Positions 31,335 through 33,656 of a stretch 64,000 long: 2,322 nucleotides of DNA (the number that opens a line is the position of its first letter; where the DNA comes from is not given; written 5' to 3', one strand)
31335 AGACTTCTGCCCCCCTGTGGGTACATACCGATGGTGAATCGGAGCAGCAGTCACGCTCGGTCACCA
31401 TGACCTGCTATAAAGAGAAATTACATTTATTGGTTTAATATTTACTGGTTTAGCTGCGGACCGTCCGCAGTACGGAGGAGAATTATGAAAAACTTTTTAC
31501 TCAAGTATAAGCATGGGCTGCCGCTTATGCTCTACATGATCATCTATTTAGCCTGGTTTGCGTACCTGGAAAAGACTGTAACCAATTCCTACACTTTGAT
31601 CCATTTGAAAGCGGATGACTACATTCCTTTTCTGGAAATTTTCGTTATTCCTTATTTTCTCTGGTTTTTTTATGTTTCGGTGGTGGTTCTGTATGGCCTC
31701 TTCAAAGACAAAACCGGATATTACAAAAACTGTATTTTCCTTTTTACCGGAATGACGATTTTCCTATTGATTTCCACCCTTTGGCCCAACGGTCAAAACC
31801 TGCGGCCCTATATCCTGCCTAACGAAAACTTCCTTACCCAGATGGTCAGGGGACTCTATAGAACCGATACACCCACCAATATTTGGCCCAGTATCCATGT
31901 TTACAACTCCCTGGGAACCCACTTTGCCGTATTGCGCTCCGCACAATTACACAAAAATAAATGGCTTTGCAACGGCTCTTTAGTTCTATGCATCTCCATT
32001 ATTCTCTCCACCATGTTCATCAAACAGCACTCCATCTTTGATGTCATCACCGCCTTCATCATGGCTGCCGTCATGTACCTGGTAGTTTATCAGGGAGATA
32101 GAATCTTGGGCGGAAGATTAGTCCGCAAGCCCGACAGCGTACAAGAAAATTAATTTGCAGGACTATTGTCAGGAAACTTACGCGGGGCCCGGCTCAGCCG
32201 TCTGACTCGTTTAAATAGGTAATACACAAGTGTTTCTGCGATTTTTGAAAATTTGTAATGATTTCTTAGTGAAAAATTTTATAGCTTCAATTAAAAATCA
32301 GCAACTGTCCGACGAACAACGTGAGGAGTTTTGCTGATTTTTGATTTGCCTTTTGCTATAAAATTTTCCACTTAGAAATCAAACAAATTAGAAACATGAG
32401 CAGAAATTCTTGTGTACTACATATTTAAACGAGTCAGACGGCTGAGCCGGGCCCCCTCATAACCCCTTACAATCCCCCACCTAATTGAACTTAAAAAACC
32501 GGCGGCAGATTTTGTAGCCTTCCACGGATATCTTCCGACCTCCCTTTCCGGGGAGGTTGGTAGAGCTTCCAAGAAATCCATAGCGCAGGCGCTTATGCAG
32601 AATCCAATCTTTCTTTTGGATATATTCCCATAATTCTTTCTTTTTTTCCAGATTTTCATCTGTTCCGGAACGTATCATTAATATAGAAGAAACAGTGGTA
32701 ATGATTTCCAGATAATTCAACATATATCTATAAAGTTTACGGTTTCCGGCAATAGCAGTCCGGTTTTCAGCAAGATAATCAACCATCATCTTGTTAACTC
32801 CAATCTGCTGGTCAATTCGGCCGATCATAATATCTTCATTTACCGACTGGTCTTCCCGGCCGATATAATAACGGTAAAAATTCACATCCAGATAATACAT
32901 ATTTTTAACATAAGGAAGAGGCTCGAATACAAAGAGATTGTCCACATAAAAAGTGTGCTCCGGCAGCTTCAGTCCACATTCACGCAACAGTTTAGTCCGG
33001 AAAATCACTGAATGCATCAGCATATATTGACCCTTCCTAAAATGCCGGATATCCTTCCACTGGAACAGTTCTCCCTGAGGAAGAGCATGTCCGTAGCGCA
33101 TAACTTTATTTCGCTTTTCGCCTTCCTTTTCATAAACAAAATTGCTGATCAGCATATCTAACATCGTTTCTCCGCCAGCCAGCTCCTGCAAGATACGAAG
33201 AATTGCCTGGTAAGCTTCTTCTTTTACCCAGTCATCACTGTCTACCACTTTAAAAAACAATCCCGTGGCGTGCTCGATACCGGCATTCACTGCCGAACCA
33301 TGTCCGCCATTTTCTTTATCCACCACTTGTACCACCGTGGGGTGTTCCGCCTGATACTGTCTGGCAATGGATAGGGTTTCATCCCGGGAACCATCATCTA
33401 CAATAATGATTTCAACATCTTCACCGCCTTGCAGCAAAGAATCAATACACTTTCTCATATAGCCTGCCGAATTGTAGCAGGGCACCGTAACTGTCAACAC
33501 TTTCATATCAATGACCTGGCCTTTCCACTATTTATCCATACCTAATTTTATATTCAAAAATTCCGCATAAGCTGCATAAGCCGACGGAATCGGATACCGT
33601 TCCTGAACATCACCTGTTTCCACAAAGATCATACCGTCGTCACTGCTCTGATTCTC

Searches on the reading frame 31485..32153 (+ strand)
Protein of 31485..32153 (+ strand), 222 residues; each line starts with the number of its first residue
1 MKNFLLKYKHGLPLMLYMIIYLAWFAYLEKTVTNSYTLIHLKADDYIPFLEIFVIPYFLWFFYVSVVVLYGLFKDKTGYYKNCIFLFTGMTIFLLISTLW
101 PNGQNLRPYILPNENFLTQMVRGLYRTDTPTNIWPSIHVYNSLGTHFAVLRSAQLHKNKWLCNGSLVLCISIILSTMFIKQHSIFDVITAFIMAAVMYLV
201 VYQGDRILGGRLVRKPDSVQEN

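Call 14: search_protein_families(library=ncbifam, proteins=[window:31485-32153:+])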
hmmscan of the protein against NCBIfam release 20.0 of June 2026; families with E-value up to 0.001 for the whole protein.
window:31485-32153:+ (222 aa): 0 families

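Call 90: search_protein_families(library=pfam, proteins=[window:31485-32153:+], max_evalue=0.0001)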
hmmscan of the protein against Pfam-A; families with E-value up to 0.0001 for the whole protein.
window:31485-32153:+ (222 aa): 1 family
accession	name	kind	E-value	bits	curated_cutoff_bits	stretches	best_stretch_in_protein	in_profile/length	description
PF01569.27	PAP2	-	3.9e-07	30.3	27.2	1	104-203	24-123/130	PAP2 superfamily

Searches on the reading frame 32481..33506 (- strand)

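Call 14: search_protein_families(library=ncbifam, proteins=[window:32481-33506:-])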
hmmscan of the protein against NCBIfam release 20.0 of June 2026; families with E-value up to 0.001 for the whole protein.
window:32481-33506:- (341 aa): 22 families
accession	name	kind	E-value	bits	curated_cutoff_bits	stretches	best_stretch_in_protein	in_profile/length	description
NF007482.0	PRK10073.1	equivalog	2.6e-24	85.8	423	1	3-223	7-223/334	glycosyltransferase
NF047683.1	TeichurnBiosyTuaG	equivalog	2.4e-16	60.2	400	1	3-109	7-114/252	teichuronic acid biosynthesis protein TuaG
TIGR03937.1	PgaC_IcaA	equivalog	5.6e-15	55.2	422.3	1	3-107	46-151/407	poly-beta-1,6-N-acetyl-D-glucosamine synthase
TIGR04283.1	glyco_like_mftF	equivalog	2.3e-13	50.2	182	1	4-107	1-98/221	TIGR04283 family arsenosugar biosynthesis glycosyltransferase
NF041875.1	EPS_EpsD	equivalog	2.4e-13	50.2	370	1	4-106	1-104/325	exopolysaccharide biosynthesis glycosyltransferase EpsD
NF050050.1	ProtGlycPglI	equivalog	9e-13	48.2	500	1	2-222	2-208/306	GalNAc(5)-diNAcBac-PP-undecaprenol beta-1,3-glucosyltransferase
TIGR03111.1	glyc2_xrt_Gpos1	hypoth_equivalog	9.1e-11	41.2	363.95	1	4-104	51-154/439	TIGR03111 family XrtG-associated glycosyltransferase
TIGR03965.1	mycofact_glyco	equivalog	3.4e-10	39.4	280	1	4-94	76-167/467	mycofactocin biosynthesis glycosyltransferase MftF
NF053739.1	GlytfEpsEBac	equivalog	3.8e-09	35.9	450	1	6-98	5-99/265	glycosyltransferase EpsE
NF038302.1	EPS_HpsE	equivalog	2.9e-08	33.1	300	1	4-96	3-101/307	hormogonium polysaccharide biosynthesis glycosyltransferase HpsE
NF007986.1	PRK10714.1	equivalog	1.1e-07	31.2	529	1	4-91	8-100/316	undecaprenyl-phosphate 4-deoxy-4-formamido-L-arabinose transferase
NF047588.1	GlcsyltransPgfSStrep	equivalog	1.3e-07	31.1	500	1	4-91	3-95/308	glycosyltransferase PgfS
NF041394.1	GtaseAglG_Halo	equivalog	3.2e-07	29.9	440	1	11-97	10-98/304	glucosyl-dolichyl phosphate glucuronosyltransferase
TIGR04242.1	nodulat_NodC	equivalog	1.6e-06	27.4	550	1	5-122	51-172/395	chitooligosaccharide synthase NodC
NF058614.1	PPMAGASynPpgS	equivalog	2.8e-06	26.9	370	1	6-81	4-72/226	polyprenyl-phospho-N-acetylgalactosaminyl synthase PpgS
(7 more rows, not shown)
